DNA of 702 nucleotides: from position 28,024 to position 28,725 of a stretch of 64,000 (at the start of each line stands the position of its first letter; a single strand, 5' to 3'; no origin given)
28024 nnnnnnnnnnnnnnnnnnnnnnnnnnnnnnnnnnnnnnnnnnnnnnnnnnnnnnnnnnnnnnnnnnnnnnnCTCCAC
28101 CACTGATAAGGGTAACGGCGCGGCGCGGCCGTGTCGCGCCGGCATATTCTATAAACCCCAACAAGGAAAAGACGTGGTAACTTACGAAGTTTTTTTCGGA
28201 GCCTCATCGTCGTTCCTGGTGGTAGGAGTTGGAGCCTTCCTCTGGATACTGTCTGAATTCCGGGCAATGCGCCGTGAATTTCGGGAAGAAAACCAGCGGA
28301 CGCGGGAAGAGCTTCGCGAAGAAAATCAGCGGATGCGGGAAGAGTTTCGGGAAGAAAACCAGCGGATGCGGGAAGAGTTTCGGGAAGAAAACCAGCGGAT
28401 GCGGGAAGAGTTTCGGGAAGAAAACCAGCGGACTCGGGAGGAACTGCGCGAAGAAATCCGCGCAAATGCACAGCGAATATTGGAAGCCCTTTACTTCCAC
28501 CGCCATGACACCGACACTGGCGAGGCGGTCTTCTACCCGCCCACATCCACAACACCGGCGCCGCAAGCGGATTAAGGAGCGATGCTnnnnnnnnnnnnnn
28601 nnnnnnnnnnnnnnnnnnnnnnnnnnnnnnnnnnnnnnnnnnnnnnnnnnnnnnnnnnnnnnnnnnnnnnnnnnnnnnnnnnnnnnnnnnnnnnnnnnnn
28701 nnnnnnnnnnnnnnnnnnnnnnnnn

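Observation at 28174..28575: Six head-to-tail 33-bp repeats encode an 11-residue charged repeat in a membrane-anchored small protein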

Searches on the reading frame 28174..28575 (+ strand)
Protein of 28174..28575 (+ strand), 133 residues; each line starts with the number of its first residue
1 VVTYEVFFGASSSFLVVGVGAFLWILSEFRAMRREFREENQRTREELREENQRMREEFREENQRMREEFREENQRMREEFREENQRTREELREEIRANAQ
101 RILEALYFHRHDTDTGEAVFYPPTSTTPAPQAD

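Call 4: search_protein_families(library=pfam, proteins=[window:28174-28575:+], max_evalue=0.1)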
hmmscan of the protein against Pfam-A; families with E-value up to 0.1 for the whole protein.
window:28174-28575:+ (133 aa): 10 families
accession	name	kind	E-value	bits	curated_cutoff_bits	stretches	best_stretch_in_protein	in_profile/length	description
PF10828.13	DUF2570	-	0.00016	22.1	26.6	1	8-92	3-82/108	Protein of unknown function (DUF2570)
PF01277.22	Oleosin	-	0.00081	19.6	25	1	8-60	59-111/113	Oleosin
PF23933.1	DUF7269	-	0.0053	17.3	29.1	1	14-103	27-117/162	Family of unknown function (DUF7269)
PF06237.18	SLC52_ribofla_tr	-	0.011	15.3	27.9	1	5-75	193-261/429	Solute carrier family 52, riboflavin transporter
PF03343.18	SART-1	-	0.014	14.5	31.5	1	18-98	441-526/585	SART-1 family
PF07798.16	CCDC90-like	-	0.031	14.6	33.5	1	28-93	58-123/175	Coiled-coil domain-containing protein 90-like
PF11975.13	Glyco_hydro_4C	-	0.057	13.8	24.1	1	47-112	74-131/211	Family 4 glycosyl hydrolase C-terminal domain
PF20570.3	DUF6779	-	0.061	14.4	28.1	1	34-97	20-82/108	Domain of unknown function (DUF6779)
PF13638.12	PIN_4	-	0.082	13.6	21.9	0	26-114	31-104/132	PIN domain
PF19745.5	FUT8_N_cat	-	0.094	11.9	27.6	1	24-102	19-98/499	Alpha-(1,6)-fucosyltransferase N- and catalytic domains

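Call 5: search_protein_families(library=ncbifam, proteins=[window:28174-28575:+], max_evalue=0.1)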
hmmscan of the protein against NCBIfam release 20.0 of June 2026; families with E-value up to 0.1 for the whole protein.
window:28174-28575:+ (133 aa): 10 families
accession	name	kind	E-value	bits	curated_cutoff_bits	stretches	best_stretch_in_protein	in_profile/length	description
NF033885.1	conj_TraP_IncI1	equivalog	7.7e-05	22.5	135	1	27-102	42-116/217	conjugal transfer protein TraP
NF009344.0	PRK12705.1-1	equivalog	0.002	16.8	831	1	33-101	81-149/572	hypothetical protein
NF004412.0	PRK05759.1-3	equivalog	0.003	17.4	156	1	31-101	86-153/185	F0F1 ATP synthase subunit B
NF033916.0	antiphage_ZorA_3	subfamily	0.0031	16.4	250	1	25-103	380-457/509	anti-phage ZorAB system protein ZorA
NF009961.0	PRK13428.1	equivalog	0.0055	15.9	328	1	6-103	3-99/445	F0F1 ATP synthase subunit B/delta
NF005198.1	PRK06669.1-3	equivalog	0.0058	15.8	200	1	38-98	41-101/299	flagellar assembly protein FliH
TIGR03348.1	VI_IcmF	equivalog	0.011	13.7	388.15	1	11-84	32-104/1168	type VI secretion system membrane subunit TssM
NF009992.0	PRK13461.1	equivalog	0.021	14.4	127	1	34-99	56-125/159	F0F1 ATP synthase subunit B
NF001842.0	PRK00567.1-3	equivalog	0.035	14.1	146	1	2-67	67-132/147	large-conductance mechanosensitive channel protein MscL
TIGR03319.1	RNase_Y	equivalog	0.095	11.2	454.35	0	36-92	34-110/514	ribonuclease Y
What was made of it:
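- On F-type ATP synthase subunit b: The best scores are 14-17 bits against cut-offs of 127-156 (call 5).
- Scores are 14-17 bits against cut-offs of 127-156 (call 5).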

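Call 6: find_homologous_proteins(query=window:28174-28572:+, max_evalue=0.01)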
Query window:28174-28572:+ (133 aa): 115 proteins with E <= 0.01 among 3425 candidates.
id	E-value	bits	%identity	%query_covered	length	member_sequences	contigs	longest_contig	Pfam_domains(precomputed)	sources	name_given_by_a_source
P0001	1.5e-51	191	72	100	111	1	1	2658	-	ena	-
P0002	3.3e-47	177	68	100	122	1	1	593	-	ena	-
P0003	3.7e-45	170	52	97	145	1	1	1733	-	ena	-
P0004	2.2e-43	165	69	100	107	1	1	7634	-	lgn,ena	-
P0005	9.7e-41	156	63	100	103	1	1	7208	-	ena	-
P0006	2.9e-38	148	60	100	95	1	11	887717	-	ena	-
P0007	3.5e-36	142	59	97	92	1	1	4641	-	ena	-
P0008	4.0e-36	141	60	97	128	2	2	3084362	-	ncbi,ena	-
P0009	7.5e-35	137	57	97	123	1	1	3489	PF07798.17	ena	-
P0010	3.4e-34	135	55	91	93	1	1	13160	-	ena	-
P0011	2.0e-32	129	57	93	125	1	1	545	-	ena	-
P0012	6.5e-32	128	55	97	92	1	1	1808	-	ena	-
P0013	6.7e-32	128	52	91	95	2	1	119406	-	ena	-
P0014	4.2e-31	125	55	97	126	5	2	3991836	-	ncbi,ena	-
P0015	9.5e-31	124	58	93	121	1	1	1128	-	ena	-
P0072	1.4e-17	82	41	95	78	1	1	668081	-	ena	-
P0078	3.4e-16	77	52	69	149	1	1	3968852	-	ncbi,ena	-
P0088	4.5e-13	67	35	89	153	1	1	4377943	PF01442.24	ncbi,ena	-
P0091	1.1e-11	62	37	91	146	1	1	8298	PF20570.4,PF01442.24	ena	-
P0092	1.1e-11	62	35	89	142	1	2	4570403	PF01442.24,PF28533.1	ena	-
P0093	1.4e-11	62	38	89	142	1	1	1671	PF01442.24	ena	-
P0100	4.8e-8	51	45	68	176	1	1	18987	PF04513.18,PF13801.12,PF01442.24,PF07798.17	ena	-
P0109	8.0e-5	40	35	85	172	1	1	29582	PF04513.18,PF01442.24,PF04949.19,PF07798.17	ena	-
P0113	4.7e-4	38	47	48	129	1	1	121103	PF01442.24,PF07798.17,PF05465.19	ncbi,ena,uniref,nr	ncbi:hypothetical protein [Candidatus Palauibacter soopunensis]|uniref:hypothetical protein n=1 Tax=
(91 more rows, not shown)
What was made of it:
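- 115 homologs were found (call 6).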

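Call 11: find_related_loci(query=A1, collection=genome_contigs, flank=6000)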
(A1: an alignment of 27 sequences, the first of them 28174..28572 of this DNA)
Query A1 (133 aa) in genome_contigs; peptide patterns used: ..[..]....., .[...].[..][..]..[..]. (x = any residue, [..] = any of these).
106 stretches matched a pattern; 25 encode a relative of the query (tblastn E <= 1e-3); 24 distinct loci.
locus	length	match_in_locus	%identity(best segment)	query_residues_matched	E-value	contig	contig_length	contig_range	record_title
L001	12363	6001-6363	78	1-133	7e-44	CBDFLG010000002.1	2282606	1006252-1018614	MAG: Dehalococcoidia bacterium isolate efce6ea5-ba2a-426c-ac69-3e93deb07a8c genome assembly, contig: contig_2, whole gen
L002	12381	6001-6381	60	1-129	2e-43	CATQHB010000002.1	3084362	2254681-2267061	MAG: uncultured Dehalococcoidia bacterium isolate 5e02e7df-9ff6-4248-8782-bae42c8afb25 genome assembly, contig: contig_2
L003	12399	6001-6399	53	1-131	1e-38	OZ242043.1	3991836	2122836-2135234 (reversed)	MAG: Dehalococcoidia bacterium isolate 85f8f78b-f575-40e1-bce2-50f1b814b5fa genome assembly, chromosome: 1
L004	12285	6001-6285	53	1-133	9e-36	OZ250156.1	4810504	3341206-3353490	MAG: Dehalococcoidia bacterium isolate e5f5fd38-eeba-48ed-b54a-83455fc2a46d genome assembly, chromosome: 1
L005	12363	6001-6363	53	1-133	1e-34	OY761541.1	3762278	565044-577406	MAG: Dehalococcoidia bacterium isolate f9b9afb7-0d58-404f-89de-58ff16bbafec genome assembly, chromosome: 1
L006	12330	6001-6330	51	1-133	2e-32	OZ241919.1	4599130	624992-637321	MAG: Dehalococcoidia bacterium isolate 6c1ee286-a86d-453a-9dbe-4da6ae1069d1 genome assembly, chromosome: 1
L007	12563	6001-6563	51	1-121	1e-31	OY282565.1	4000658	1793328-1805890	MAG: uncultured Dehalococcoidia bacterium genome assembly, chromosome: 1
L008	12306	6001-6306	50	1-133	1e-29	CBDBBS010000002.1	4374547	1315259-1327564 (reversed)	MAG: Dehalococcoidia bacterium isolate ddb4ac3d-8f21-48f8-a382-dd94587b0ab6 genome assembly, contig: contig_2, whole gen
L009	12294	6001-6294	53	1-121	5e-29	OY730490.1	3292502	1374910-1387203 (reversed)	MAG: Dehalococcoidia bacterium isolate 701b80ad-9c2c-4985-8916-d2900bd10c0f genome assembly, chromosome: 1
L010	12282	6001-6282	46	1-121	2e-27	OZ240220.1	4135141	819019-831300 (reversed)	MAG: Dehalococcoidia bacterium isolate 5401f4a5-0ad6-4284-832a-6e7f5ecae1d1 genome assembly, chromosome: 1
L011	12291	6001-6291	43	1-124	6e-27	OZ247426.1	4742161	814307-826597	MAG: Dehalococcoidia bacterium isolate a97bc163-3bbb-412f-9a64-4bc878210a30 genome assembly, chromosome: 1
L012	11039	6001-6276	44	1-129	3e-26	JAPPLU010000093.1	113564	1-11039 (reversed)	MAG: Chloroflexota bacterium isolate RHO3_bin_2 NODE_405_length_113564_cov_14.067563, whole genome shotgun sequence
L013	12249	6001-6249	47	1-121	8e-25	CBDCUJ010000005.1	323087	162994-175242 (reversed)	MAG: Dehalococcoidia bacterium isolate 29918375-b316-4374-90ff-90775800fcb1 genome assembly, contig: contig_5, whole gen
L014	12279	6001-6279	43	1-133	3e-23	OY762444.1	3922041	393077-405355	MAG: Dehalococcoidia bacterium isolate 1bd329a7-1418-4194-a07e-3fe2e7ca1f7c genome assembly, chromosome: 1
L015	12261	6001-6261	38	1-121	5e-23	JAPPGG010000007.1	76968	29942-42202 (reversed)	MAG: Chloroflexota bacterium isolate RHO1_bin_4 NODE_771_length_76968_cov_40.692601, whole genome shotgun sequence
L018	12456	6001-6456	38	1-124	2e-21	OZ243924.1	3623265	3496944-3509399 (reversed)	MAG: Dehalococcoidia bacterium isolate 8ae34c4e-956f-4af6-a887-bf289f41e209 genome assembly, chromosome: 1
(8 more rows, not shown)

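Call 23: predict_structure(alignment_id=A1)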
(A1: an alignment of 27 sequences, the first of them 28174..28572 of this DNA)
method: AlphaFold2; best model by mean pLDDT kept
length: 133 residues; sequences in the alignment: 27
mean_pLDDT: 85.2   pTM: 0.49
mean pLDDT of the five models: 85.2, 85.0, 83.9, 82.8, 82.3
residues with pLDDT >= 90: 85; 70-90: 21; 50-70: 14; < 50: 13
segments of 3 or more residues with pLDDT < 50: 121-128
pLDDT, mean of each block of 10 residues (from residue 1): 84 94 96 96 98 99 98 97 94 89 75 51 47 48
secondary structure, 60 per line:
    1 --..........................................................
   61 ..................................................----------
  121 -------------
elements in order: H3-110
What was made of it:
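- The shallower alignment gave the same helix (call 23).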

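Call 24: search_protein_representatives(alignment_id=A1)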
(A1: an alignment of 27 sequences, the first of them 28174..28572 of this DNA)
Query: 27 sequences, 108 profile positions. Proteins with E-value up to 0.001 (for the whole library): 106; up to 1e-10: 17; up to 1e-30: 4. The best 106 are listed.
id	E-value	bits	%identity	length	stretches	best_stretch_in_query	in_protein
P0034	2.0e-41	156.4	-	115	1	1-106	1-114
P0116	2.3e-37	143.4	-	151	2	28-103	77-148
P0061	5.7e-37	142.1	-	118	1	1-94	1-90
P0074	9.2e-35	135.0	-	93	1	1-103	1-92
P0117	9.0e-24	99.6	-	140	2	31-103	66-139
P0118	1.8e-18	82.6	-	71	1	1-67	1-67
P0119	3.0e-18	81.9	-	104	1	7-98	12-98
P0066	1.1e-17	80.1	-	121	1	7-103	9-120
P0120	3.7e-16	75.1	-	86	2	53-102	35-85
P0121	4.2e-15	71.8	-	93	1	1-86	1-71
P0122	7.6e-14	67.7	-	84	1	1-49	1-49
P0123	5.1e-13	65.0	-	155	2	28-106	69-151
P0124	1.0e-12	64.1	-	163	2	28-94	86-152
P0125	1.1e-11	60.8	-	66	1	36-103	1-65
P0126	2.2e-11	59.8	-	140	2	29-103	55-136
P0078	2.4e-11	59.6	-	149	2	28-99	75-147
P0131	8.5e-10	54.7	-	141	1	27-100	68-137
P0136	6.2e-09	51.9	-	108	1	36-107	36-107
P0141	2.9e-08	49.7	-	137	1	28-100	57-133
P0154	1.2e-06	44.5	-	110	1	8-103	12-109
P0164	6.0e-06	42.3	-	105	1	17-101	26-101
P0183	5.9e-05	39.1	-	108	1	10-100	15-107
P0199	2.8e-04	36.9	-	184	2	28-102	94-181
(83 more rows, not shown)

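Call 26: list_cluster_members(proteins=[P0078, P0088, P0008, P0136, P0154, P0141, P0123, P0117, P0119, P0199])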
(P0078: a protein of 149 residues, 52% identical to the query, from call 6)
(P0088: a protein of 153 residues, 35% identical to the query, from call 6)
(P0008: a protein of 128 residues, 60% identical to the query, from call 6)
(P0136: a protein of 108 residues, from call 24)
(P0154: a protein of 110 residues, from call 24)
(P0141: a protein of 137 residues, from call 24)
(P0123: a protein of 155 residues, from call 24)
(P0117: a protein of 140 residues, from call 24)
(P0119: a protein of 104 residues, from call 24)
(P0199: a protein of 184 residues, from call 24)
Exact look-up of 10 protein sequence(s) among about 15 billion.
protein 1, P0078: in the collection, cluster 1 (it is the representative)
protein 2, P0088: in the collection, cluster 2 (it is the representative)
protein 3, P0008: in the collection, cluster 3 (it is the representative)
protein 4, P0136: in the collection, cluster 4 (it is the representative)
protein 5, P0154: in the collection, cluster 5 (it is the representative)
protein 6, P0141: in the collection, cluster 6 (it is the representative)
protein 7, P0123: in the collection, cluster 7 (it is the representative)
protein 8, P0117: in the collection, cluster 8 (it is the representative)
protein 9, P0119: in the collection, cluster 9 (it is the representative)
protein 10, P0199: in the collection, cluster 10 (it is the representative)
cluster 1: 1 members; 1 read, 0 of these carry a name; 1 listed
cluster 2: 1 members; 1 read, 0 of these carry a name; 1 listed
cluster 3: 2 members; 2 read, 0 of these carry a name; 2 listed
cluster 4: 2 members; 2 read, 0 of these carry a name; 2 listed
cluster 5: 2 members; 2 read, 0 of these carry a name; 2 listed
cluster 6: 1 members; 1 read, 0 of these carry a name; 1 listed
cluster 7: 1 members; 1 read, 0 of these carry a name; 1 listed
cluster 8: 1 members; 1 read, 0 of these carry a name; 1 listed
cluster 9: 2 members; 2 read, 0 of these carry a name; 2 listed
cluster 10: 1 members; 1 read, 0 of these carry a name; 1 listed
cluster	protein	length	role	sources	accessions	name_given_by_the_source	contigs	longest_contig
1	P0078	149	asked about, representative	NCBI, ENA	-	-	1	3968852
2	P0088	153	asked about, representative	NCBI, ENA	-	-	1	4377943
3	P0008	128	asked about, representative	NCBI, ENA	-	-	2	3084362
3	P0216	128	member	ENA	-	-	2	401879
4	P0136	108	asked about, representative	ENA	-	-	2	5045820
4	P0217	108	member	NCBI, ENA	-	-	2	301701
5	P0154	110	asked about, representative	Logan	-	-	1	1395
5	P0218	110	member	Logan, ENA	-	-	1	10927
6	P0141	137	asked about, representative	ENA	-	-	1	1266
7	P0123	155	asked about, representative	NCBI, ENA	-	-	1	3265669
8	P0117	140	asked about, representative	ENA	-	-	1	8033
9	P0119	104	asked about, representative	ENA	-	-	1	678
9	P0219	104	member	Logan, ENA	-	-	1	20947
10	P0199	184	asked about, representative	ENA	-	-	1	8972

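Call 27: search_protein_families(library=pfam, proteins=[P0136, P0154, P0141, P0123, P0117, P0119, P0199, P0131, P0164, P0183], max_evalue=0.01)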
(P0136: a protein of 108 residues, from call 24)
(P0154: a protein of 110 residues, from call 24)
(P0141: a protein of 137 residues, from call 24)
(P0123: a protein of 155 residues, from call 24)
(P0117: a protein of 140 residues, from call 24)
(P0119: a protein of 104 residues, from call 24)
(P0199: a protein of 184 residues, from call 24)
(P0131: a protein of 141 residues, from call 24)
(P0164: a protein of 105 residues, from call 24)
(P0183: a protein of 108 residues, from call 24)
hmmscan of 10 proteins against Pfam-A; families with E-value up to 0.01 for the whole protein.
P0136 (108 aa): 1 family
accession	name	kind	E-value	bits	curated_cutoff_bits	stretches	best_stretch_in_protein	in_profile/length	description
PF21834.1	DUF6894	-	0.0054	17.3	24.1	1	51-99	24-67/69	Domain of unknown function (DUF6894)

P0154 (110 aa): 6 families
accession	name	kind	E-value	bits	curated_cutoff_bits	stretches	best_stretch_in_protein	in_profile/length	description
PF25600.1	TRIM_CC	-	0.00034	20.9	30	1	34-85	6-57/142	TRIM protein coiled-coil region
PF19220.6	Rod_CreS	-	0.00046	19.8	100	1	33-74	303-344/359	Crescentin, rod domain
PF04728.18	LPP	-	0.0015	19.3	29.1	1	31-59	4-32/53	Lipoprotein leucine-zipper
PF06295.17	ZapG-like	-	0.0023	18.4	33.5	1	21-90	10-83/123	Z-ring associated protein G-like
PF24362.2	DUF7518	-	0.0064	17.6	27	1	31-72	4-45/104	Family of unknown function (DUF7518)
PF07160.18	SKA1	-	0.0081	16.4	29.6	1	29-86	35-91/243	Spindle and kinetochore-associated protein 1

P0141 (137 aa): 6 families
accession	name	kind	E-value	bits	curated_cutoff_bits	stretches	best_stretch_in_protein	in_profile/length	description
PF07798.16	CCDC90-like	-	0.00018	21.8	33.5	1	63-128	75-140/175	Coiled-coil domain-containing protein 90-like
PF06013.18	WXG100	-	0.0017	19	27.3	0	61-92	45-76/86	Proteins of 100 residues with WXG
PF07464.16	ApoLp-III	-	0.0027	18.3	36.3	1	50-118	66-134/146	Apolipophorin-III precursor (apoLp-III)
PF01442.23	Apolipoprotein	-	0.0059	16.8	90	1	51-108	64-122/190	Apolipoprotein A1/A4/E domain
PF09787.14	Golgin_A5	-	0.006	16.6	31.7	1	42-113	54-124/305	Golgin subfamily A member 5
PF12725.13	DUF3810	-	0.0097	15.8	28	0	17-109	65-148/311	Protein of unknown function (DUF3810)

P0123 (155 aa): 6 families
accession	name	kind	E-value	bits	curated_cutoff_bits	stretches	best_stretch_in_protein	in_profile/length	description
PF07798.16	CCDC90-like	-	2.2e-05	24.8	33.5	1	40-115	44-122/175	Coiled-coil domain-containing protein 90-like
PF01442.23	Apolipoprotein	-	4.9e-05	23.6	90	1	47-116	56-161/190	Apolipoprotein A1/A4/E domain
PF02912.23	Phe_tRNA-synt_N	-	0.0014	19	22.3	0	78-115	24-61/69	Aminoacyl tRNA synthetase class II, N-terminal domain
PF14389.11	Lzipper-MIP1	-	0.0025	18.6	32.2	0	44-70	2-28/84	Leucine-zipper of ternary complex factor MIP1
PF04513.17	Baculo_PEP_C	-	0.0036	17.8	38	1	47-105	32-89/140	Baculovirus polyhedron envelope protein, PEP, C terminus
PF24582.1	DUF7609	-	0.0099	16.6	27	0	69-111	27-69/85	Domain of unknown function (DUF7609)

P0117 (140 aa): 6 families
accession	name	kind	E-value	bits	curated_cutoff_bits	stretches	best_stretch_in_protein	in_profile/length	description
PF20570.3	DUF6779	-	0.00058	20.9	28.1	1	13-104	6-87/108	Domain of unknown function (DUF6779)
PF06785.16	UPF0242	-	0.0021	18.6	33.5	1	30-113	64-150/194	Uncharacterised protein family (UPF0242) N-terminus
PF08703.15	PLC-beta_C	-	0.0055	16.7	27.6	1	50-110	199-259/272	PLC-beta C terminal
PF20400.3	BAR_4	-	0.0078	16.4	27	1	37-89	28-80/192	BAR-like domain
PF09755.14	DUF2046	-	0.0083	15.7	24.7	1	50-109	223-281/305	Uncharacterized conserved protein H4 (DUF2046)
PF01442.23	Apolipoprotein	-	0.0088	16.2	90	0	34-95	45-128/190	Apolipoprotein A1/A4/E domain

P0119 (104 aa): 1 family
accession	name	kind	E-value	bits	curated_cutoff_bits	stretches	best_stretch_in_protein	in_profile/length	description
PF07798.16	CCDC90-like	-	0.0016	18.8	33.5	1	31-80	74-123/175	Coiled-coil domain-containing protein 90-like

P0199 (184 aa): 9 families
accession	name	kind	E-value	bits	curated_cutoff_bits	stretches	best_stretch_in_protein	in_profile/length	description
PF01442.23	Apolipoprotein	-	0.00046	20.4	90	1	39-156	11-159/190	Apolipoprotein A1/A4/E domain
PF19579.4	FtsL_2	-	0.00075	19.8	24.6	0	22-69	26-73/100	Bacteriodetes cell division protein (FtsL-like)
PF19745.5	FUT8_N_cat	-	0.00082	18.7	27.6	1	17-167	14-162/499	Alpha-(1,6)-fucosyltransferase N- and catalytic domains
PF21007.2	FBF1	-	0.0011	18.1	45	1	47-159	55-165/524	Fas-binding factor 1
PF00038.26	Filament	-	0.002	18.3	40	0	37-119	201-285/313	Intermediate filament protein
PF07464.16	ApoLp-III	-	0.0022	18.6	36.3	0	41-107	53-122/146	Apolipophorin-III precursor (apoLp-III)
PF09762.14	CCDC93_CC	-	0.0026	17.3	30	1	36-159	140-263/429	CCDC93 coiled-coil domain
PF07798.16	CCDC90-like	-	0.0033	17.7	33.5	1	26-135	30-146/175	Coiled-coil domain-containing protein 90-like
PF23735.1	KIF9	-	0.0034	18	31.9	1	34-122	27-114/140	Kinesin-like protein KIF9 domain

P0131 (141 aa): 8 families
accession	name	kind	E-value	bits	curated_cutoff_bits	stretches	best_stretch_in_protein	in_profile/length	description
PF01442.23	Apolipoprotein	-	4.9e-07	30.1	90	1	47-117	45-115/190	Apolipoprotein A1/A4/E domain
PF04728.18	LPP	-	0.00084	20.1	29.1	1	41-67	5-31/53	Lipoprotein leucine-zipper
PF08702.15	Fib_alpha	-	0.0021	18.7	29.9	1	29-122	28-119/143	Fibrinogen alpha/beta chain family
PF08581.15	Tup_N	-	0.0023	18.7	28.7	0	41-101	16-75/77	Tup N-terminal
PF14023.12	Bestrophin-like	-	0.0023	18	32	1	18-126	29-128/232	Bestrophin-like domain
PF06103.16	DUF948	-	0.0057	17.2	37.2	0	33-67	9-50/89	Bacterial protein of unknown function (DUF948)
PF09074.15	Mer2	-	0.0084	16.4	27.7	0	41-125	60-147/193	Mer2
PF07889.17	DUF1664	-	0.0097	16.4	34.6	0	39-102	37-99/124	Protein of unknown function (DUF1664)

P0164 (105 aa): 0 families

P0183 (108 aa): 3 families
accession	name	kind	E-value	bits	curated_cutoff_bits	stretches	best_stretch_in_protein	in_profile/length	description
PF13801.11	Metal_resist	-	1.5e-05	25.6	29.2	1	18-98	6-86/125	Heavy-metal resistance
PF01442.23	Apolipoprotein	-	0.00045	20.4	90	1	38-93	62-121/190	Apolipoprotein A1/A4/E domain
PF09523.15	DUF2390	-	0.0041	17.9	25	1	27-83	33-90/106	Protein of unknown function (DUF2390)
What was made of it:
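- On Apolipoprotein A1/A4/E, LEA3 and synuclein-type 11-mer amphipathic helices: The best score among relatives is 30 bits against a cut-off of 90 (call 27).
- Closest known: YhcB/ZapG. Same: One distant member gives a weak PF06295 match (call 27).
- The best PF01442 score is 30 bits against a cut-off of 90 (call 27).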

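Call 28: find_encoding_contigs(protein=P0123, flank=6000, max_places=2)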
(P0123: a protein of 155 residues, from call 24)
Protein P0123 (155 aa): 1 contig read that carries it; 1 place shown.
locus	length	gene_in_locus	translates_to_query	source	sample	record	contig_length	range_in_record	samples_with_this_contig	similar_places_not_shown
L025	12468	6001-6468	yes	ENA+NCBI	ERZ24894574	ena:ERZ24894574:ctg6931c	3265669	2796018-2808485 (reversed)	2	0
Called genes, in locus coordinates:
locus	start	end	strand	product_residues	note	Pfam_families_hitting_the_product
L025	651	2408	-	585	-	-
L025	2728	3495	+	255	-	PF18290:Nudix_hydro, PF00293:NUDIX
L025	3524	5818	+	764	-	PF01315:Ald_Xan_dh_C, PF02738:MoCoBD_1, PF20256:MoCoBD_2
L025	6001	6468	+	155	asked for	-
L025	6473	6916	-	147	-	-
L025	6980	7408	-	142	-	-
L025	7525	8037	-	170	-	PF04073:tRNA_edit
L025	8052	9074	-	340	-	PF01575:MaoC_dehydratas (faint)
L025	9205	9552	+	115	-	-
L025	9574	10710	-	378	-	-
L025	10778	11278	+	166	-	-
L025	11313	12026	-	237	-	-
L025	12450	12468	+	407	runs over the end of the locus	PF01547:SBP_bac_1, PF13531:SBP_bac_11, PF13416:SBP_bac_8, PF13343:SBP_bac_6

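Call 29: find_encoding_contigs(protein=P0136, flank=6000, max_places=2)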
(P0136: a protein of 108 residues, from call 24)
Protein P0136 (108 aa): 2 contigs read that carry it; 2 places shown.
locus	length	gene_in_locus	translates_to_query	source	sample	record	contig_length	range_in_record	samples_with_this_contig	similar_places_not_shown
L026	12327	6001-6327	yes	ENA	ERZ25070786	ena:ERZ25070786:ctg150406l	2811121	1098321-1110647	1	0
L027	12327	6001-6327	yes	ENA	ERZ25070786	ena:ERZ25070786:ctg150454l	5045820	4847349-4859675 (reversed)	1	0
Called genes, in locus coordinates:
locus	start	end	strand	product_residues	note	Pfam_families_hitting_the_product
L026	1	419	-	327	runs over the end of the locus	PF00389:2-Hacid_dh, PF02826:2-Hacid_dh_C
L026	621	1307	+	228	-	PF03737:RraA-like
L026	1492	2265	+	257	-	PF00160:Pro_isomerase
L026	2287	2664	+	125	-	PF13650:Asp_protease_2, PF13975:gag-asp_proteas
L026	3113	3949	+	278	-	-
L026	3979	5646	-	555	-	PF02776:TPP_enzyme_N, PF00205:TPP_enzyme_M, PF02775:TPP_enzyme_C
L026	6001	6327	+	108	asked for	-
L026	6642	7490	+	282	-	PF00590:TP_methylase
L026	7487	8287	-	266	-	PF01557:FAA_hydrolase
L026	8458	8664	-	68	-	PF09360:zf-CDGSH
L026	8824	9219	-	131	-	PF00190:Cupin_1 (weak), PF07883:Cupin_2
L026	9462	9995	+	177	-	-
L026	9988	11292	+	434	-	PF03972:MmgE_PrpD_N, PF19305:MmgE_PrpD_C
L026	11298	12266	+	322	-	PF08240:ADH_N, PF16912:Glu_dehyd_C (weak), PF00107:ADH_zinc_N, PF13602:ADH_zinc_N_2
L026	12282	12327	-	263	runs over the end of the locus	PF22515:DUF6996, PF22518:DUF6997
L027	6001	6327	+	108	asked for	-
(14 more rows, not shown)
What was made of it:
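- Distant members sit in unrelated contexts (calls 28, 29), so the target of the cap is a guess.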

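Call 30: find_encoding_contigs(protein=window:28174-28575:+, flank=3000, max_places=4)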
Protein window:28174-28575:+ (133 aa): no gene with exactly this product is on record in the collection.
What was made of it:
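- The window protein is not on record anywhere by exact look-up (call 30).
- Tried and rejected: It is not on record (call 30), so no same-species contigs could be recovered.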
